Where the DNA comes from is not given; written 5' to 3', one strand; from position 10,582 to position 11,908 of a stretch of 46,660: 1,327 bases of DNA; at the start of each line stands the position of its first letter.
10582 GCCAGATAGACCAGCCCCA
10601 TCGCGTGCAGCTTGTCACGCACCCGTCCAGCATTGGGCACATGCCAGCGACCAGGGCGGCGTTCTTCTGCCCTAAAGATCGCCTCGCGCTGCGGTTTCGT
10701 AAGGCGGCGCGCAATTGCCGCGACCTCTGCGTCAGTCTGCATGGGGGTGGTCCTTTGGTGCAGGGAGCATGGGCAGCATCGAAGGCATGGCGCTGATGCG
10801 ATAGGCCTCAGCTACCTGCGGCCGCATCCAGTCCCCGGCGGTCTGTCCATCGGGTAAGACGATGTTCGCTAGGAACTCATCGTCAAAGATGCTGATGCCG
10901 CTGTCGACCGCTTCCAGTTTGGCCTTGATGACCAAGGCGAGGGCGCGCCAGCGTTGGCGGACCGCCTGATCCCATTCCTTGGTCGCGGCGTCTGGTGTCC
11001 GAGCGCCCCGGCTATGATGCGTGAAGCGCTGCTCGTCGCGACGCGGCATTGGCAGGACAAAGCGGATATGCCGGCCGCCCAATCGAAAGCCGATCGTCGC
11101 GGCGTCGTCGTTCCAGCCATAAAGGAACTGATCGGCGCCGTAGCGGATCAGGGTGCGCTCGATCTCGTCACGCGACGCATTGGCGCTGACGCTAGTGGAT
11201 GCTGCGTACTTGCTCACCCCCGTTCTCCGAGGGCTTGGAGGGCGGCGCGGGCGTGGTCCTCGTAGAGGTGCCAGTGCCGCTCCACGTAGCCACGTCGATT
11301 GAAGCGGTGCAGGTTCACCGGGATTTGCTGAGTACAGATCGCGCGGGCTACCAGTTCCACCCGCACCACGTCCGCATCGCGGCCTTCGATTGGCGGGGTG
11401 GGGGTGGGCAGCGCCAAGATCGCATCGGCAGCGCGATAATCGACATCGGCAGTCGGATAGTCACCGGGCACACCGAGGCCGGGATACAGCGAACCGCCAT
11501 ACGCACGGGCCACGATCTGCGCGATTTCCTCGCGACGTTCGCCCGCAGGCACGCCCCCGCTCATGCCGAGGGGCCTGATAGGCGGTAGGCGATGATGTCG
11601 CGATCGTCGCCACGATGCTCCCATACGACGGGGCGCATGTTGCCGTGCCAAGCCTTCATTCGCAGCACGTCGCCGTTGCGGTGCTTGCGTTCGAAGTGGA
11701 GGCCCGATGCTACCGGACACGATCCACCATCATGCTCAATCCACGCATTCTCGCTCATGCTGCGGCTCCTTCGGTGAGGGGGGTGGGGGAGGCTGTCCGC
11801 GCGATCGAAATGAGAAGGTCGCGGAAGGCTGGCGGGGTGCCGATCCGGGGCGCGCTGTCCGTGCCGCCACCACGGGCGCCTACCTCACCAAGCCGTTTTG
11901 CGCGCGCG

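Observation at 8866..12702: Self-contained, RHH-gated nine-gene operon of unknown function in the int-proximal cargo position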

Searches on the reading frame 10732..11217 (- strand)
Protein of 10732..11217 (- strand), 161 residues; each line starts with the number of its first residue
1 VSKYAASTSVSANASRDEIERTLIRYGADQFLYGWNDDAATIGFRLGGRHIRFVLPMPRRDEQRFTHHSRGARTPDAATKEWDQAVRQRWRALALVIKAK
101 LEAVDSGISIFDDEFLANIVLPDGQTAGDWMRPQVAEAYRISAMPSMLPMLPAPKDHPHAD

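Call 6: search_protein_families(library=pfam, max_evalue=0.1, proteins=[window:10732-11217:-])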
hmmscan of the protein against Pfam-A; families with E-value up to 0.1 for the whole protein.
window:10732-11217:- (161 aa): 0 families

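Call 7: search_protein_families(library=phrogs, max_evalue=0.01, proteins=[window:10732-11217:-])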
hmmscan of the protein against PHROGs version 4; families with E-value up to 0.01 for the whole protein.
window:10732-11217:- (161 aa): 1 family
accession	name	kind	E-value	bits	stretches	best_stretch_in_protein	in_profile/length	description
phrog_17260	-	unknown function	2.2e-60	204.1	1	1-150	1-151/158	-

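Call 9: search_protein_families(library=padloc, max_evalue=0.01, proteins=[window:10732-11217:-])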
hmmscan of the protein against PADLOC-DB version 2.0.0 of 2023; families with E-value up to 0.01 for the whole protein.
window:10732-11217:- (161 aa): 0 families

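Call 23: find_related_loci(query=window:10732-11217:-, collection=viral_contigs, flank=8000)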
Query window:10732-11217:- (161 aa) in viral_contigs; peptide patterns used: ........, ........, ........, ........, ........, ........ (x = any residue, [..] = any of these).
7 stretches matched a pattern, but none encodes a relative of the query by tblastn (E <= 1e-3).

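Call 36: search_protein_families(library=ncbifam, max_evalue=0.1, proteins=[window:10732-11217:-])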
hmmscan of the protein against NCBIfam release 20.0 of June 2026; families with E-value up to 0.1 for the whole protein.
window:10732-11217:- (161 aa): 1 family
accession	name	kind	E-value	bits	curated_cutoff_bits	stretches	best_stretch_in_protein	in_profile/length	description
NF012155.1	tet_protect_M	exception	0.044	12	1420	1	13-47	470-504/639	tetracycline resistance ribosomal protection protein Tet(M)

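Call 47: find_homologous_proteins(query=window:10732-11217:-, max_evalue=0.001)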
Query window:10732-11217:- (161 aa): 3210 proteins with E <= 0.001 among 3284 candidates; the best 120 are listed.
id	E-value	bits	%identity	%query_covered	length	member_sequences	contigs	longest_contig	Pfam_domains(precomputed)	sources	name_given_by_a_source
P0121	3.1e-103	360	99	100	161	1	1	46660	-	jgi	jgi:hypothetical protein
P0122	1.2e-82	293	81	98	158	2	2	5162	-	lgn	-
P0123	6.3e-82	291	81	96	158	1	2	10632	-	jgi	jgi:hypothetical protein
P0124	3.6e-81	289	80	96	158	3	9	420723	-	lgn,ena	-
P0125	4.8e-80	285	79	96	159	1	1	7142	-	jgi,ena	-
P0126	6.6e-80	284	78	98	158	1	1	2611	-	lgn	-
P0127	9.4e-80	284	78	97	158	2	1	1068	-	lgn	-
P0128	1.1e-79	284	77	99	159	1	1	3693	-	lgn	-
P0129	1.1e-79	284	79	96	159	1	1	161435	-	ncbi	-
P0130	1.3e-79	283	79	96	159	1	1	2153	-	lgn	-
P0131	2.9e-79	282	78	96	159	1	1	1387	-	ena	-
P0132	5.3e-79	281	79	96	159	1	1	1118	-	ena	-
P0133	7.6e-79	281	77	96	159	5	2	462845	-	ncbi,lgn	-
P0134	1.3e-78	280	79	96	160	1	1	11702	-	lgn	-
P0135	1.5e-78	280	77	96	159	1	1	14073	-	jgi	jgi:hypothetical protein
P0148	8.1e-77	274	77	96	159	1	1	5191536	-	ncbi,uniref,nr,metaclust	ncbi:hypothetical protein [Sphingomonas hengshuiensis]|uniref:Uncharacterized protein n=1 Tax=Sphing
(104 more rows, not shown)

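Call 48: find_encoding_contigs(protein=P0124, flank=9000, max_places=3)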
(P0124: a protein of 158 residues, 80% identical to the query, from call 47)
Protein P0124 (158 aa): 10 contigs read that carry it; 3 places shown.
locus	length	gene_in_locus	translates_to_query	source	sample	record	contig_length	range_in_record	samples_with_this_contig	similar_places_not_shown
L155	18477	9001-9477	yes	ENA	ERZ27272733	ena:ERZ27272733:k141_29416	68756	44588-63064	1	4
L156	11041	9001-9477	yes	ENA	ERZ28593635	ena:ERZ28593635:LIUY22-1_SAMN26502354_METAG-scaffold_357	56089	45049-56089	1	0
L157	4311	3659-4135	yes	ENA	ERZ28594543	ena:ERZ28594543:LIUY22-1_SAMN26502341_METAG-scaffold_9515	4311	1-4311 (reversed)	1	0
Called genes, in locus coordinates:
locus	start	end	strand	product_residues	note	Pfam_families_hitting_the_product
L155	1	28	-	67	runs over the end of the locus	-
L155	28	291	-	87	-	-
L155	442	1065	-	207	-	-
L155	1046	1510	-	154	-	-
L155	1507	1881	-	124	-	-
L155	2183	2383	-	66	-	-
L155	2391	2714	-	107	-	PF00565:SNase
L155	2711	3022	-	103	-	-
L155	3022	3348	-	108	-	-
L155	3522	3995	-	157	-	PF01381:HTH_3 (weak)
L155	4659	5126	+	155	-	-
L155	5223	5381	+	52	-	-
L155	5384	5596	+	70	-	-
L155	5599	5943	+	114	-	-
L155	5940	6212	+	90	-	-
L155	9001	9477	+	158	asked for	-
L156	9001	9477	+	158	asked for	-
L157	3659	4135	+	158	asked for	-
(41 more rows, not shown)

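Call 49: find_encoding_contigs(protein=P0148, flank=9000, max_places=2)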
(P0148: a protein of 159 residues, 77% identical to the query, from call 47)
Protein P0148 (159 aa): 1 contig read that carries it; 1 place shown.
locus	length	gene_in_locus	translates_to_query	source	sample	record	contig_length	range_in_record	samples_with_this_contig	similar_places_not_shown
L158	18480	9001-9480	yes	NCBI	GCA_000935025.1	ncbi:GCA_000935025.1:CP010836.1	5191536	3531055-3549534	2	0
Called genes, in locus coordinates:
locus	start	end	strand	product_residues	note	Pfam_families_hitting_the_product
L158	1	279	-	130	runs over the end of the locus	PF15919:HicB_lk_antitox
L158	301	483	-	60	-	PF07927:HicA_toxin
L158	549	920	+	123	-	PF00565:SNase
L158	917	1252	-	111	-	-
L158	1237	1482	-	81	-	-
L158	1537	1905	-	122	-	PF08797:HIRAN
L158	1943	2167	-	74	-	-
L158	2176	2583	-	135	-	PF01381:HTH_3, PF13443:HTH_26 (weak)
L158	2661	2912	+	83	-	PF15943:YdaS_toxin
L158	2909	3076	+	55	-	-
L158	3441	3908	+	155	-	-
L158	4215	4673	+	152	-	PF13560:HTH_31 (faint)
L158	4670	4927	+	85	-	-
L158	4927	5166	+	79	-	PF10073:GapR_DNA-bd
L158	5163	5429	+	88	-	-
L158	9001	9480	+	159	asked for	-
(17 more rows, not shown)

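Call 87: predict_structure(alignment_id=A6)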
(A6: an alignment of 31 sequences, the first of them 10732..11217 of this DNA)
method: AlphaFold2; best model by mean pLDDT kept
length: 161 residues; sequences in the alignment: 31
mean_pLDDT: 68.8   pTM: 0.55
mean pLDDT of the five models: 68.8, 66.6, 61.5, 61.0, 58.4
residues with pLDDT >= 90: 4; 70-90: 90; 50-70: 37; < 50: 30
segments of 3 or more residues with pLDDT < 50: 1-10, 111-115, 150-161
pLDDT, mean of each block of 10 residues (from residue 1): 40 72 82 73 74 81 88 90 86 82 70 49 65 60 53 39 39
secondary structure, 60 per line:
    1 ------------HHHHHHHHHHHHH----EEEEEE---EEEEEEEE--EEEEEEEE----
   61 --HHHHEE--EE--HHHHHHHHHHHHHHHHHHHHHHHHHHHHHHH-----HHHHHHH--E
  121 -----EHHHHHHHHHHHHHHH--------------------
elements in order: H13-25 E30-35 E39-46 E49-56 H63-66 H75-105 H111-117 H127-141

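Call 89: fold_search(model_id=the predicted structure, library=pdb)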
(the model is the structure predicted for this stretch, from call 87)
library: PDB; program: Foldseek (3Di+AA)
matches with E <= 10: 1153; with E <= 0.001: 0
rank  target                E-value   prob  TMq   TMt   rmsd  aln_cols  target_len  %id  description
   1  5kev_A                3.5e-02  0.97  0.25  0.41   3.3        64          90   12  Vibrio parahaemolyticus VtrA/VtrC complex (released 2016-07-20)
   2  5kew_A                4.0e-02  0.97  0.25  0.41   3.3        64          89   12  Vibrio parahaemolyticus VtrA/VtrC complex bound to the bile salt taurodeoxycholate (released 2016-07-20)
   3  3wtd_A                7.8e-02  0.23  0.16  0.20  14.1       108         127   15  Structure of PAXX (released 2015-01-21)
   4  5kew_E                8.2e-02  0.93  0.23  0.38   3.2        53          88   15  Vibrio parahaemolyticus VtrA/VtrC complex bound to the bile salt taurodeoxycholate (released 2016-07-20)
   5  9cq3_H                9.9e-02  0.21  0.16  0.17  14.4       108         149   16  The gap-filling complex with Pol mu engaged in the NHEJ pathway (released 2025-04-23)
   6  7ujl_A                1.1e-01  0.77  0.29  0.29   5.7        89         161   18  Bacteriophage Lambda Red-Beta N-terminal domain helical assembly in complex with dsDNA (released 2022-10-05)
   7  6m0a_B                1.1e-01  0.66  0.22  0.16   6.8        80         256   11  The heme-bound structure of the chloroplast protein At3g03890 (released 2020-12-16)
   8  9asm_B                1.1e-01  0.21  0.18  0.14  15.6       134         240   10  Human Drosha and DGCR8 in complex with Pri-let-7f1 (released 2024-09-04)
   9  2qm4_D                1.2e-01  0.11  0.14  0.11  22.9       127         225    9  Crystal structure of human XLF/Cernunnos, a non-homologous end-joining factor (released 2007-12-11)
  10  9n82_c                1.3e-01  0.21  0.19  0.14  24.3       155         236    8  The ligation (AMP-Lys) complex in the NHEJ pathway (released 2025-04-23)
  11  6h4n_x                1.4e-01  0.28  0.22  0.31   9.7       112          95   12  Structure of a hibernating 100S ribosome reveals an inactive conformation of the ribosomal protein S1 - 70S Hibernatin (released 2018-09-05)
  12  3wtf_A                1.5e-01  0.18  0.16  0.20  13.9       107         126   15  Structure of PAXX (released 2015-01-21)
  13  8zxr_A                1.6e-01  0.54  0.22  0.33   7.0        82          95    6  Crystal structure of Ssr1698 in complex with heme c (released 2024-12-25)
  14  9asn_B                1.6e-01  0.11  0.15  0.11  18.3       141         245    9  Human Drosha and DGCR8 in complex with Pri-miR-98 (released 2024-09-04)
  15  8fm6_B                1.8e-01  0.47  0.22  0.33   7.3        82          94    7  Dri1 hemoprotein variant H21A with a zinc-mirror heme site (released 2024-04-24)
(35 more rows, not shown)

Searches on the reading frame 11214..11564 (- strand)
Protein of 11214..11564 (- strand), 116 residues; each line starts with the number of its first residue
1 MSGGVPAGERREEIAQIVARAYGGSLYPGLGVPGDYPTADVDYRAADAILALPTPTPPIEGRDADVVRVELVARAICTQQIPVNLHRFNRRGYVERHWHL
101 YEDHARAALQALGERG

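Call 6: search_protein_families(library=pfam, max_evalue=0.1, proteins=[window:11214-11564:-])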
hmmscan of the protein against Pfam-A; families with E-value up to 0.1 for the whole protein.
window:11214-11564:- (116 aa): 0 families

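Call 7: search_protein_families(library=phrogs, max_evalue=0.01, proteins=[window:11214-11564:-])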
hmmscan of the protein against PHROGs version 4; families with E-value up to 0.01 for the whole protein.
window:11214-11564:- (116 aa): 0 families

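Call 9: search_protein_families(library=padloc, max_evalue=0.01, proteins=[window:11214-11564:-])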
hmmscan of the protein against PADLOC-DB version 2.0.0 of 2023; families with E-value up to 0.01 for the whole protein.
window:11214-11564:- (116 aa): 0 families

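Call 36: search_protein_families(library=ncbifam, max_evalue=0.1, proteins=[window:11214-11564:-])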
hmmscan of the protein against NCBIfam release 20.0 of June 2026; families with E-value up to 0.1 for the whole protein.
window:11214-11564:- (116 aa): 1 family
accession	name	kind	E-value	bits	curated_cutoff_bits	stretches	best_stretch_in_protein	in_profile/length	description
NF053660.1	ORF80_fam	equivalog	0.027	14.4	95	1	79-102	31-54/70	ORF80 family leucine zipper DNA-binding protein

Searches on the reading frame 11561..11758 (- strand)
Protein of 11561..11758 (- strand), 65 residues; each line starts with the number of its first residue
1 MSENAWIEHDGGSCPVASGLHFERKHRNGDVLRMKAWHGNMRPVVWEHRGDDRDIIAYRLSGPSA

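Call 6: search_protein_families(library=pfam, max_evalue=0.1, proteins=[window:11561-11758:-])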
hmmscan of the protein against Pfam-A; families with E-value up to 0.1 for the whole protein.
window:11561-11758:- (65 aa): 1 family
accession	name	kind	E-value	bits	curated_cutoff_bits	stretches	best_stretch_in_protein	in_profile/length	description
PF11349.13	DUF3151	-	0.089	13.4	28.4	0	26-50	63-86/127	Protein of unknown function (DUF3151)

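Call 7: search_protein_families(library=phrogs, max_evalue=0.01, proteins=[window:11561-11758:-])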
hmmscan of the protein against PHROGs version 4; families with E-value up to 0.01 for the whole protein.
window:11561-11758:- (65 aa): 3 families
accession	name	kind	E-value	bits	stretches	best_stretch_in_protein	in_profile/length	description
phrog_9174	-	unknown function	3.4e-13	51.2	1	3-60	15-75/157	-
phrog_26870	-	unknown function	2.2e-09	38.6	1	3-63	108-166/236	-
phrog_16943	-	unknown function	4.7e-05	24.4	1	3-62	109-163/166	-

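Call 9: search_protein_families(library=padloc, max_evalue=0.01, proteins=[window:11561-11758:-])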
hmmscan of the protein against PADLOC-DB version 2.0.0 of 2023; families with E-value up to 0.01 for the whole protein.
window:11561-11758:- (65 aa): 0 families

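Call 36: search_protein_families(library=ncbifam, max_evalue=0.1, proteins=[window:11561-11758:-])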
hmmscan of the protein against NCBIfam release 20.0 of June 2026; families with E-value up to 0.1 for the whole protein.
window:11561-11758:- (65 aa): 0 families

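Call 62: list_cluster_members(proteins=[window:11561-11758:-, window:11214-11564:-, window:10482-10742:-, window:10246-10479:-, window:9557-10249:-, window:9396-9560:-, window:8866-9399:-, window:12511-12702:+, window:12535-12702:+, window:12460-12702:+])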
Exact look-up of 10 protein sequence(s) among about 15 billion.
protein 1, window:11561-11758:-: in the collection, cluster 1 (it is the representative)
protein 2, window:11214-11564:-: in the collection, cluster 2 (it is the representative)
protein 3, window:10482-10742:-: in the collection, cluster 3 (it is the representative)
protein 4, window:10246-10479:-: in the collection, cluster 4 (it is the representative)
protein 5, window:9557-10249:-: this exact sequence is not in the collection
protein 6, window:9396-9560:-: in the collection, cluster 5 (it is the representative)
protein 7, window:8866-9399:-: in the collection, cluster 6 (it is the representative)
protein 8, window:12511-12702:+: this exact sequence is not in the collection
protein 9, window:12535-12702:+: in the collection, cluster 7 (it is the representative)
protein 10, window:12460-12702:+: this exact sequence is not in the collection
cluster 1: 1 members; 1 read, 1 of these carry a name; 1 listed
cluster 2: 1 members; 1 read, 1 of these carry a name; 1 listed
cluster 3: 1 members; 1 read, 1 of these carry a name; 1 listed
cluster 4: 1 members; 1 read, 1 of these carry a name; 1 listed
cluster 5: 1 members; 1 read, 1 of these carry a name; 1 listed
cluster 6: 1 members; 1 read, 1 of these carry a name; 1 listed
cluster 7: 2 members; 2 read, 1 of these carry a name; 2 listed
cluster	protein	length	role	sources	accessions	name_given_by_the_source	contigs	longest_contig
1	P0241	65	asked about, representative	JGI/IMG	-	hypothetical protein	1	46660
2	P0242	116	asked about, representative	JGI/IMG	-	hypothetical protein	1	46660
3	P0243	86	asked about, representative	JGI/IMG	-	hypothetical protein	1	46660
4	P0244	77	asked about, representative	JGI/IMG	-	hypothetical protein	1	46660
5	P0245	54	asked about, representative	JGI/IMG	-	hypothetical protein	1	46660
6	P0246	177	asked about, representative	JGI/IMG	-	hypothetical protein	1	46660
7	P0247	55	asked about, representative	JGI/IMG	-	predicted DNA-binding protein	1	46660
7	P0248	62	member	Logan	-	-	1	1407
